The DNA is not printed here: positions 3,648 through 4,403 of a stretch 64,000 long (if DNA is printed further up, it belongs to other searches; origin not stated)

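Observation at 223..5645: Split c-di-GMP-sensing module: stand-alone MshEN domain with a near-perfect receptor motif, next to two GspE/PilB ATPases whose own N-terminal motifs are degenerate, plus a catalytically dead GGDEF protein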

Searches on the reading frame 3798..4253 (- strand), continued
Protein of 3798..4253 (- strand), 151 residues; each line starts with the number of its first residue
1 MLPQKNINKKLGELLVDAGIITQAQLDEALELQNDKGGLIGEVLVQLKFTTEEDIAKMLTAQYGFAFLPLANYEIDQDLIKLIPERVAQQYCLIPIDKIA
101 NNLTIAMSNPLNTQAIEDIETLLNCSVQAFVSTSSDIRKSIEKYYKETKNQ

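Call 8: find_homologous_proteins(query=window:3798-4253:-)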
Query window:3798-4253:- (151 aa): 3673 proteins with E <= 0.001 among 3795 candidates; the best 120 are listed.
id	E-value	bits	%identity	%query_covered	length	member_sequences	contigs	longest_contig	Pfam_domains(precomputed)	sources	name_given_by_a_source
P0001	1.2e-89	315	99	100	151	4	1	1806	PF05157.21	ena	-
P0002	3.2e-86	304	96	100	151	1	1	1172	PF05157.21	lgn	-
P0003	1.0e-85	302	95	100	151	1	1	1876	PF05157.21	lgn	-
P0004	1.8e-71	256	83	97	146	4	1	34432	PF05157.21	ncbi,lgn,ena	-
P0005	3.4e-71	255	83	96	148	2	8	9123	PF05157.21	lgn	-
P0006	3.6e-71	255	77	100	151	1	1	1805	PF05157.21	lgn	-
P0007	6.3e-71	255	78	100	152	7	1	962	PF05157.21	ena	-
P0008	8.6e-71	254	83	96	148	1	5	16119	PF05157.21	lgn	-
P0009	1.7e-70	253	83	96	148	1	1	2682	PF05157.21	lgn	-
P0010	1.9e-70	253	83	96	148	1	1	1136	PF05157.21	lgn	-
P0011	1.9e-70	253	76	100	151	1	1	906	PF05157.21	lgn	-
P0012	2.0e-70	253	79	98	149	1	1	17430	PF05157.21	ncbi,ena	-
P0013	2.4e-70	253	83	96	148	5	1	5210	PF05157.21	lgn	-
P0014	3.5e-70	252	76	100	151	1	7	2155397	PF05157.21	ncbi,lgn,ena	ncbi:MAG: hypothetical protein AABZ65_05990 [Candidatus Omnitrophota bacterium]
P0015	4.2e-70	252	82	96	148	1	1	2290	PF05157.21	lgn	-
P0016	6.0e-70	251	75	100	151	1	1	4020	PF05157.21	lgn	-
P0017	6.8e-70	251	81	96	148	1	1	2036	PF05157.21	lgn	-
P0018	7.1e-70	251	75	100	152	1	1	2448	PF05157.21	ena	-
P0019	7.9e-70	251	82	96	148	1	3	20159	PF05157.21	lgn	-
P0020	8.2e-70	251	81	97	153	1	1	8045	PF05157.21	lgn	-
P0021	1.1e-69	251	75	100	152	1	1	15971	PF05157.21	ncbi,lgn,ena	ncbi:MAG: hypothetical protein AABZ27_06085 [Candidatus Omnitrophota bacterium]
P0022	1.3e-69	250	79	97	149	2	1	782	PF05157.21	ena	-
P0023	2.1e-69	250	77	97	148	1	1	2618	PF05157.21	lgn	-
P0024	2.1e-69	250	79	97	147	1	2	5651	PF05157.21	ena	-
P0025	2.8e-69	249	81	96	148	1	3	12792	PF05157.21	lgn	-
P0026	3.1e-69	249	79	97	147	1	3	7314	PF05157.21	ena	-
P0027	3.8e-69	249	77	97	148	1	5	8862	PF05157.21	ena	-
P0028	4.0e-69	249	77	97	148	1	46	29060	PF05157.21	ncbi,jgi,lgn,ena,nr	ncbi:MAG TPA: hypothetical protein DCL49_08490 [Candidatus Omnitrophica bacterium]|nr:MAG: hypotheti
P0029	7.0e-69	248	77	97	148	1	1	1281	PF05157.21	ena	-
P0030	7.4e-69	248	79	97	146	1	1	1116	PF05157.21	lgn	-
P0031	7.5e-69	248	77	97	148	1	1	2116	PF05157.21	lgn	-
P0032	9.5e-69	247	77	97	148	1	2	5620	PF05157.21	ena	-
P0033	1.0e-68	247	78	97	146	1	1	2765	PF05157.21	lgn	-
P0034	1.0e-68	247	77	97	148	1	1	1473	PF05157.21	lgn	-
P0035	1.1e-68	247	78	97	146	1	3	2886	PF05157.21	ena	-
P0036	1.2e-68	247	77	97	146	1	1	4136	PF05157.21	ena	-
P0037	1.3e-68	247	77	97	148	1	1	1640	PF05157.21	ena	-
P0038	1.4e-68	247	78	97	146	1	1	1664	PF05157.21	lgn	-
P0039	1.4e-68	247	78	97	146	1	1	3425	PF05157.21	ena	-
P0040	1.6e-68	247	77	97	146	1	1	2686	PF05157.21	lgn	-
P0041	1.8e-68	247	78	97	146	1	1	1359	PF05157.21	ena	-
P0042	1.9e-68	247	76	100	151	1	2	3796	PF05157.21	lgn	-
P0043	2.3e-68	246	75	100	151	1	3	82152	PF05157.21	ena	-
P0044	2.7e-68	246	77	97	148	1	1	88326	PF05157.21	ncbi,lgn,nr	ncbi:MAG: hypothetical protein Q7J72_10130 [Candidatus Omnitrophota bacterium]|nr:hypothetical prote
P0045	2.8e-68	246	77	97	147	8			PF05157.21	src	-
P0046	3.3e-68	246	78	97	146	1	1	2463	PF05157.21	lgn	-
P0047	3.4e-68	246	78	97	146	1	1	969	PF05157.21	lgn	-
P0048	3.9e-68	245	77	97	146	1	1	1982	PF05157.21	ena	-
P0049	4.4e-68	245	78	97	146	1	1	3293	PF05157.21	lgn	-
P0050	5.9e-68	245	76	97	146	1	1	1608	PF05157.21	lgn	-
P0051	6.1e-68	245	78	97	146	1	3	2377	PF05157.21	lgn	-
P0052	8.1e-68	244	77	97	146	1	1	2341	PF05157.21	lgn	-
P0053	8.3e-68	244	77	97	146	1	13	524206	PF05157.21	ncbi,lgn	-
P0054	8.7e-68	244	77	97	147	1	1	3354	PF05157.21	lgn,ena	-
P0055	9.5e-68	244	77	97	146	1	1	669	PF05157.21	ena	-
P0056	1.1e-67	244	77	97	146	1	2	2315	PF05157.21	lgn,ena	-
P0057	1.1e-67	244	77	97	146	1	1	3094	PF05157.21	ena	-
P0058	1.2e-67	244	77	97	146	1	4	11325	PF05157.21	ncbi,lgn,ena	-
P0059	1.2e-67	244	77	97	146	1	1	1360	PF05157.21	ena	-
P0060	2.3e-67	243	77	97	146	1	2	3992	PF05157.21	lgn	-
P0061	3.1e-67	243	78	95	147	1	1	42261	PF05157.21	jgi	jgi:type IV pilus assembly protein PilB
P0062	4.9e-67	242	77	97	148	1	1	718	PF05157.21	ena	-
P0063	5.5e-67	242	77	97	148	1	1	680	PF05157.21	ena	-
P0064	5.9e-67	242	76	97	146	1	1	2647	PF05157.21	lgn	-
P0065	7.2e-67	241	76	97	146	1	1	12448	PF05157.21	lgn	-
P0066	8.3e-67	241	77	97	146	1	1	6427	PF05157.21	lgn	-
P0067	8.5e-67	241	72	99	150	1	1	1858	PF05157.21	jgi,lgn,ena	-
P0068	1.1e-66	241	79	96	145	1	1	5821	PF05157.21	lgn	-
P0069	9.0e-66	238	78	96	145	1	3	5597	PF05157.21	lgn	-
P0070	1.6e-65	237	77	96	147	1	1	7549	PF05157.21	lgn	-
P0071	3.6e-65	236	74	96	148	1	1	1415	PF05157.21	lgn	-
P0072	4.4e-65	236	61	97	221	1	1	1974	PF05157.21,PF10415.15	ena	-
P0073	5.0e-65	235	61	96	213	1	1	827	PF05157.21,PF10415.15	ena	-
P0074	7.4e-65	235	81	89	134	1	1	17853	PF05157.21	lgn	-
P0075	9.0e-65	235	76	95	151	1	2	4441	PF05157.21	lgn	-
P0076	1.0e-64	234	82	87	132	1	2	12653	PF05157.21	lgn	-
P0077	2.2e-64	233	76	95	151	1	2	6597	PF05157.21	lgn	-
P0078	2.6e-64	233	75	96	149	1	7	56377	PF05157.21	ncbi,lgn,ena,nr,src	ncbi:MAG: hypothetical protein A3J51_05190 [Omnitrophica WOR_2 bacterium RIFCSPHIGHO2_02_FULL_45_21]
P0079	3.1e-64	233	77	97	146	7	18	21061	PF05157.21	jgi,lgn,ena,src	-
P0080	9.1e-64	231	75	96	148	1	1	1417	PF05157.21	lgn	-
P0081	1.1e-63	231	64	97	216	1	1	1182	PF05157.21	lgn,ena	-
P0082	1.5e-63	231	76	97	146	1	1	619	PF05157.21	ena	-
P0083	1.5e-63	231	60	97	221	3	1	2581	PF05157.21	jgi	jgi:hypothetical protein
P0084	2.2e-63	230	74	95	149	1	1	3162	PF05157.21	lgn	-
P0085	2.9e-62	226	79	87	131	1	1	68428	PF05157.21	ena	-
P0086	3.4e-62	226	61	97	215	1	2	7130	PF05157.21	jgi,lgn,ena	-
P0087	4.3e-62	226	69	99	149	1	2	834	PF05157.21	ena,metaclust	metaclust:\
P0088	1.3e-61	224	55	99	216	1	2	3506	PF05157.21,PF10415.15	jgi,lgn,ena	-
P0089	2.3e-61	224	60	95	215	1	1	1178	PF05157.21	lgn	-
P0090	3.1e-61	223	60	96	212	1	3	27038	PF05157.21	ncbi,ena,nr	ncbi:MAG: hypothetical protein ISS44_01365 [Candidatus Omnitrophica bacterium]|nr:hypothetical prote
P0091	5.0e-61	222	78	87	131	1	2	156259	PF05157.21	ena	-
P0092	5.0e-61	222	62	96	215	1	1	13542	PF05157.21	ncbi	ncbi:MAG: hypothetical protein ABH914_02630 [Candidatus Omnitrophota bacterium]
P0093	5.3e-61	222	59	98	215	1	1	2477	PF05157.21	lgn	-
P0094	8.0e-61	222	69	97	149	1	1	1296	PF05157.21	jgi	-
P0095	1.4e-60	221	70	97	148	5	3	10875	PF05157.21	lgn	-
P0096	2.2e-60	220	57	97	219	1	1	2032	PF05157.21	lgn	-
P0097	4.2e-60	219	59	97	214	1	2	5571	PF05157.21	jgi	jgi:hypothetical protein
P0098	4.2e-60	219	68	100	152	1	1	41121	PF05157.21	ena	-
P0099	4.8e-60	219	55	97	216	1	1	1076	PF05157.21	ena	-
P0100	8.4e-60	219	67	97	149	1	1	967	PF05157.21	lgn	-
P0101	1.1e-59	218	69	97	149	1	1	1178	PF05157.21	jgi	jgi:type IV pilus assembly protein PilB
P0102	1.2e-59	218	68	97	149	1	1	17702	PF05157.21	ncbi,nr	ncbi:MAG: hypothetical protein PHG40_02585 [Candidatus Omnitrophica bacterium]|nr:hypothetical prote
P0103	1.3e-59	218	71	95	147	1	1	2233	PF05157.21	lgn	-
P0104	1.3e-59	218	79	87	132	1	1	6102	PF05157.21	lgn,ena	-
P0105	1.5e-59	218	70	97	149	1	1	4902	PF05157.21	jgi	-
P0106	2.6e-59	217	68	95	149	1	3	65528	PF05157.21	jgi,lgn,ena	jgi:type IV pilus assembly protein PilB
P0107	2.6e-59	217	69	95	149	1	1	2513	PF05157.21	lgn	-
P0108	2.7e-59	217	71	97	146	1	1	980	PF05157.21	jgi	-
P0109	2.9e-59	217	69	97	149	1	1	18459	PF05157.21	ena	-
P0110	3.0e-59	217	69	95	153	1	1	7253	PF05157.21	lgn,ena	-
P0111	3.0e-59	217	69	95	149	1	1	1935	PF05157.21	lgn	-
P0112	3.1e-59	217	69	95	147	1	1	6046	PF05157.21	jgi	-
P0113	3.3e-59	217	70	97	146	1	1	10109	PF05157.21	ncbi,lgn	-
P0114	3.4e-59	217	69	98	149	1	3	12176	PF05157.21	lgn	-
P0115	3.9e-59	216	66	97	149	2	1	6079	PF05157.21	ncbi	ncbi:hypothetical protein ACFL1K_05590 [Candidatus Omnitrophota bacterium]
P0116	4.4e-59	216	70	93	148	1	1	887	PF05157.21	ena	-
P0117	4.4e-59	216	71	93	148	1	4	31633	PF05157.21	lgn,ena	-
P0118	4.7e-59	216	70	93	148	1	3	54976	PF05157.21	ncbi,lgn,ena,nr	ncbi:MAG: hypothetical protein PHR84_05080 [Candidatus Omnitrophica bacterium]|nr:hypothetical prote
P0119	4.8e-59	216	71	93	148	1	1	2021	PF05157.21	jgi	-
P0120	4.9e-59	216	71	93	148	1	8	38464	PF05157.21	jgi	jgi:type IV pilus assembly protein PilB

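Call 22: find_related_loci(query=A1, collection=genome_contigs, flank=10000)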
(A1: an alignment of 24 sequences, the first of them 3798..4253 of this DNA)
Query A1 (151 aa) in genome_contigs; peptide patterns used: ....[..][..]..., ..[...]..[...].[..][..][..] (x = any residue, [..] = any of these).
599 stretches matched a pattern (row limit reached: there are more); 529 encode a relative of the query (tblastn E <= 1e-3); the best 80 are kept; 80 distinct loci.
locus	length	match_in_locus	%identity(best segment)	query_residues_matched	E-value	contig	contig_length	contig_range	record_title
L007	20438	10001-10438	83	1-146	1e-79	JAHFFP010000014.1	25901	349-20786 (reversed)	MAG: Candidatus Omnitrophota bacterium isolate nzgw295 NODE_1516_length_25902_cov_3.867150, whole genome shotgun sequenc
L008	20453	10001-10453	76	1-151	2e-77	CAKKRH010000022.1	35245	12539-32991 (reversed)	Omnitrophica bacterium GWA2_41_15 isolate Hainich-H52-bin157-1 genome assembly, contig: H52-bin157_1_Hain_H52_02um_R3_62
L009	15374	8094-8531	77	1-146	5e-76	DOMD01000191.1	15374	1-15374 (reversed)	MAG TPA_asm: Candidatus Omnitrophota bacterium isolate UBA12090 contig_30269, whole genome shotgun sequence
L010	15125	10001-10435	75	2-146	6e-71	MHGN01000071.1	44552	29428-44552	MAG: Omnitrophica WOR_2 bacterium RIFCSPHIGHO2_02_FULL_45_21 rifcsphigho2_02_scaffold_866, whole genome shotgun sequence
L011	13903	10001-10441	68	1-147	4e-66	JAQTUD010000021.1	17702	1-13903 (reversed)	MAG: Candidatus Omnitrophota bacterium isolate STB_56 NODE_7366_length_17702_cov_3.687055_Sandtown_B, whole genome shotg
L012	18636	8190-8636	67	1-149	3e-65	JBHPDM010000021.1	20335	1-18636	Candidatus Omnitrophota bacterium isolate SAG AM-311-A19 NODE_21_length_20335_cov_31.011095, whole genome shotgun sequen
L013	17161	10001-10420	69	8-147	4e-65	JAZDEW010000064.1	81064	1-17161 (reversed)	MAG: Candidatus Omnitrophota bacterium isolate MEGAHIT-group-0.169 k141_13513307, whole genome shotgun sequence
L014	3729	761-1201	65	1-147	8e-65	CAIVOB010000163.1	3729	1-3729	MAG: Candidatus Omnitrophica bacterium isolate AM-lipid-02-D9_bin-0621 genome assembly, contig: bin-0621:163/196, whole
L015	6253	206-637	69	4-147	8e-65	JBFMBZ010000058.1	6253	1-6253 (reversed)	MAG: Candidatus Omnitrophota bacterium isolate MAG177 MAG177_58, whole genome shotgun sequence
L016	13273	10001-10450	67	1-150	5e-65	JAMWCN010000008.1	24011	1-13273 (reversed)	MAG: Candidatus Omnitrophota bacterium isolate QZM4_1.bins.127.Tibet NODE_5291_length_24011_cov_4.782951, whole genome s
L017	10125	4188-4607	71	8-147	9e-65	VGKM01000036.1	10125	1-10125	MAG: Candidatus Omnitrophota bacterium isolate K_DeepCast_150m_m1_084 K_DeepCast_150m_m1_084_Ga0194126_10013670, whole g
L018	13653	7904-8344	68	1-147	7e-65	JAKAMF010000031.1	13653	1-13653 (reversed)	MAG: bacterium isolate WY5.bin157 NODE_7575_length_13653_cov_1.314949, whole genome shotgun sequence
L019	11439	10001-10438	66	4-149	5e-65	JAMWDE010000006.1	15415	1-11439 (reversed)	MAG: Candidatus Omnitrophota bacterium isolate QZM4_2.bins.442.Tibet NODE_14853_length_15415_cov_0.943943, whole genome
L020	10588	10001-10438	69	1-146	2e-64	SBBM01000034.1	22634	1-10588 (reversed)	MAG: Planctomycetales bacterium isolate Bin_37_1_1 Hy_contig10036_partial_76205_98839, whole genome shotgun sequence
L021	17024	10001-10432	69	4-147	2e-64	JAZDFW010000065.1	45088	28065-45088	MAG: Candidatus Omnitrophota bacterium isolate MEGAHIT-group-0.225 k141_2456158, whole genome shotgun sequence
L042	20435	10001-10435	66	4-148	3e-63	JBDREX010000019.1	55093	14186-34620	MAG: Candidatus Omnitrophota bacterium isolate MEGAHIT-group-1.335 k141_7249660, whole genome shotgun sequence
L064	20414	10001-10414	67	8-145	2e-61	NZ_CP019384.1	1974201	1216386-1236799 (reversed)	Candidatus Velamenicoccus archaeovorus strain LiM chromosome, complete genome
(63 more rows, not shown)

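Call 28: search_protein_families(library=pfam, proteins=[L064:14211-15383:+, L064:16634-16936:+, L064:17169-17615:+, L064:17891-18979:+, L042:16832-17257:+, L042:17318-17770:+, L042:17789-19657:+, L042:19781-20239:+, L005:5870-6316:+, L005:6323-6625:+], max_evalue=0.01)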
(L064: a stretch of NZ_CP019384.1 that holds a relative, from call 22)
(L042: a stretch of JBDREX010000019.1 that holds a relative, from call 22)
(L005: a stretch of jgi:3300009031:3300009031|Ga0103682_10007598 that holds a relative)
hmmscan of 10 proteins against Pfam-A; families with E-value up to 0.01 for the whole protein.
L064:14211-15383:+ (390 aa): 4 families
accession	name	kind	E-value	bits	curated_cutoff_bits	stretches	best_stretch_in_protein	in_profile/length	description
PF13487.12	HD_5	-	1.4e-40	139.2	27.2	1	212-378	2-170/170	HD domain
PF01966.28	HD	-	1.3e-22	80.7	22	1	224-346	1-116/116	HD domain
PF00072.30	Response_reg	-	2.6e-14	53.8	30.2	1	41-146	1-106/111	Response regulator receiver domain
PF01025.24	GrpE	-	0.0093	16.1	25.8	0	358-385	105-131/165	GrpE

L064:16634-16936:+ (100 aa): 0 families

L064:17169-17615:+ (148 aa): 3 families
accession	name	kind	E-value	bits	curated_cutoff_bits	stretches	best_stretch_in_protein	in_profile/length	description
PF07963.17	N_methyl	-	3.2e-08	33.3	21.2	1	9-35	1-27/27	Prokaryotic N-terminal methylation motif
PF11453.13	DUF2950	-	0.00029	20.5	20.2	0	110-136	220-246/274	Protein of unknown function (DUF2950)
PF10812.13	DUF2561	-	0.0056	17.2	27.8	1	18-72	66-119/202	Protein of unknown function (DUF2561)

L064:17891-18979:+ (362 aa): 2 families
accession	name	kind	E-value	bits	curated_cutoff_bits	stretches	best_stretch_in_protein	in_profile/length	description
PF11104.14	PilM_2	-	1.7e-47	162.4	27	1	38-360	1-339/340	Type IV pilus assembly protein PilM;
PF14450.12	FtsA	-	1.6e-09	38.6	31.8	1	205-324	1-108/127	Cell division protein FtsA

L042:16832-17257:+ (141 aa): 3 families
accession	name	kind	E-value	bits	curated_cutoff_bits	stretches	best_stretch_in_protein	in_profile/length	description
PF07963.17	N_methyl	-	3.4e-07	30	21.2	1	5-28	4-27/27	Prokaryotic N-terminal methylation motif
PF11453.13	DUF2950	-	0.0019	17.9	20.2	0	103-129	220-246/274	Protein of unknown function (DUF2950)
PF10812.13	DUF2561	-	0.0071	16.9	27.8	1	12-63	67-117/202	Protein of unknown function (DUF2561)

L042:17318-17770:+ (150 aa): 1 family
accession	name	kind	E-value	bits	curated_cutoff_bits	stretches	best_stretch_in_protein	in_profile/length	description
PF07963.17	N_methyl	-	8.1e-06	25.6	21.2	1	14-38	3-27/27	Prokaryotic N-terminal methylation motif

L042:17789-19657:+ (622 aa): 24 families
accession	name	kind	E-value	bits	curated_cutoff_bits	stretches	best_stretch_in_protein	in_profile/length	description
PF07719.23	TPR_2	-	1.6e-26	90.6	27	3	503-533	3-33/34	Tetratricopeptide repeat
PF00515.34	TPR_1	-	2.1e-26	91.1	27.8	3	537-565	3-31/34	Tetratricopeptide repeat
PF13181.12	TPR_8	-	1.3e-19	69.1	25.7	2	536-565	2-31/34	Tetratricopeptide repeat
PF13431.12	TPR_17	-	1.4e-17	62.9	24.4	2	558-589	2-33/34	Tetratricopeptide repeat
PF13424.12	TPR_12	-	1.1e-16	61.2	30.1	1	503-564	5-74/77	Tetratricopeptide repeat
PF13432.12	TPR_16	-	6.8e-15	55.6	32.7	2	540-590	2-52/65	Tetratricopeptide repeat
PF13374.12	TPR_10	-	9.3e-15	54.5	27.5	2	570-596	3-29/42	Tetratricopeptide repeat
PF13414.12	TPR_11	-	3.2e-14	52.8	26.8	2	510-549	3-42/42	TPR repeat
PF13428.12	TPR_14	-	1.2e-13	50.6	23.5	0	505-542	5-42/44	Tetratricopeptide repeat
PF13176.12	TPR_7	-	1.2e-12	47.3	27.9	0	539-564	3-28/36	Tetratricopeptide repeat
PF14559.12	TPR_19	-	6.4e-12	46.1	25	2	549-608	5-67/68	Tetratricopeptide repeat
PF13174.12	TPR_6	-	6.3e-09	36.3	26.3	0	503-533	2-32/33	Tetratricopeptide repeat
PF23914.1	TPR_CcmH_CycH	-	2.9e-08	34.1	42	1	507-597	56-149/158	Cytochrome c-type biogenesis protein H TPR domain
PF07721.20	TPR_4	-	4.3e-07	30.4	27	0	570-588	2-20/26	Tetratricopeptide repeat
PF25063.1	ARM_TT21_C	-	2.8e-05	24.5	35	1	495-609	89-204/209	Tetratricopeptide repeat protein 21 C-terminal ARM domain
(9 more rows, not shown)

L042:19781-20239:+ (152 aa): 1 family
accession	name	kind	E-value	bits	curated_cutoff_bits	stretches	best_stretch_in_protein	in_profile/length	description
PF07963.17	N_methyl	-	4.8e-05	23.2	21.2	1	6-31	2-27/27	Prokaryotic N-terminal methylation motif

L005:5870-6316:+ (148 aa): 0 families

L005:6323-6625:+ (100 aa): 1 family
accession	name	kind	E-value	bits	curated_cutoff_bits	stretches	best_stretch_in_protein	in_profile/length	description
PF01757.29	Acyl_transf_3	-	0.0042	16.6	31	1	10-99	149-230/326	Acyltransferase domain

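Call 47: search_protein_representatives(protein=window:3798-4253:-)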
Query: 151 residues. Proteins with E-value up to 0.001 (for the whole library): 21990; up to 1e-10: 7499; up to 1e-30: 100. The best 150 are listed.
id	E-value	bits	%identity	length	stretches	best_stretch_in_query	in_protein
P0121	1.2e-77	274.7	32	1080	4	5-146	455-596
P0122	3.1e-70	250.6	32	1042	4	10-148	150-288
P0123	1.2e-58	213.1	32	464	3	10-147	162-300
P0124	2.2e-58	212.3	54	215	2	3-148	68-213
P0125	3.8e-57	208.3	31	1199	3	9-146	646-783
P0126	1.7e-56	206.2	32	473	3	11-148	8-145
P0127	1.7e-56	206.1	27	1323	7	8-145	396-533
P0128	3.1e-51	189.1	35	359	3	6-146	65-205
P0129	7.8e-51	187.8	27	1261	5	10-146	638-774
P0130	1.7e-50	186.7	48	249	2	7-147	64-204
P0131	2.2e-50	186.3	30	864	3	3-146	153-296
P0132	8.3e-50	184.5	24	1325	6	9-146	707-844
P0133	1.3e-49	183.8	33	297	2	5-146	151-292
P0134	1.5e-48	180.4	31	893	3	9-148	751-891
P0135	5.1e-48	178.7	57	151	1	1-147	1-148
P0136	1.3e-47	177.4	35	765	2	8-147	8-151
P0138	3.0e-46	173.0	35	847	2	7-148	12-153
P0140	1.0e-45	171.2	33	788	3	5-147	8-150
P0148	5.0e-42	159.3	35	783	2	5-148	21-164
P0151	1.6e-41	157.7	38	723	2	10-146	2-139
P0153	5.9e-39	149.4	51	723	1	6-148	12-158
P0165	3.5e-37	143.6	46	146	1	4-147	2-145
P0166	3.7e-37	143.5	45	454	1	6-146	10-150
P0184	3.5e-34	133.9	44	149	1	5-145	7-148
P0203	6.7e-32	126.5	41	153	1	4-148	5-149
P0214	6.5e-31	123.3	43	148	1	4-144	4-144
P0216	6.5e-31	123.3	39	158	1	2-147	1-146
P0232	4.9e-30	120.5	42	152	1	4-147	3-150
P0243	1.8e-29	118.7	43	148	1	5-146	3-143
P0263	1.0e-28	116.2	39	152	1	2-145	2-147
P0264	1.2e-28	116.0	38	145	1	6-147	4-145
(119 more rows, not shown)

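Call 48: find_encoding_contigs(protein=P0203, flank=8000, max_places=3)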
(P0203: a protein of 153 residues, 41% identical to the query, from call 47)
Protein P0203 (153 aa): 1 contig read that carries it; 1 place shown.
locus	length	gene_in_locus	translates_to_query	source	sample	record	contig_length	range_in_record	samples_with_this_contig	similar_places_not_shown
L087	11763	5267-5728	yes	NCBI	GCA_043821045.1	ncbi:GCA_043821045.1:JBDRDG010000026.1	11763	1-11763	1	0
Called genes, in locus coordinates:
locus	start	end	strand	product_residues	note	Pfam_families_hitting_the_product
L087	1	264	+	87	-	?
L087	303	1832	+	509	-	PF13541:ChlI, PF01078:Mg_chelatase, PF07728:AAA_5, PF00493:MCM (weak), PF13335:Mg_chelatase_C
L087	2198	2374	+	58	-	-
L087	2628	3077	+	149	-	PF02681:DUF212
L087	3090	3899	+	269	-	PF01476:LysM, PF03734:YkuD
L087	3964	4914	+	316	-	PF03255:ACCA, PF01039:Carboxyl_trans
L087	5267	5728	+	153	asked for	PF05157:MshEN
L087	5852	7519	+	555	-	PF05157:MshEN, PF00437:T2SSE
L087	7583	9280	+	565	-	PF05157:MshEN, PF00437:T2SSE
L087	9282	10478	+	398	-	PF28597:T2SSF_N (weak), PF00482:T2SSF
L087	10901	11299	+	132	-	-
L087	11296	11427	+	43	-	-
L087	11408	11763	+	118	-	?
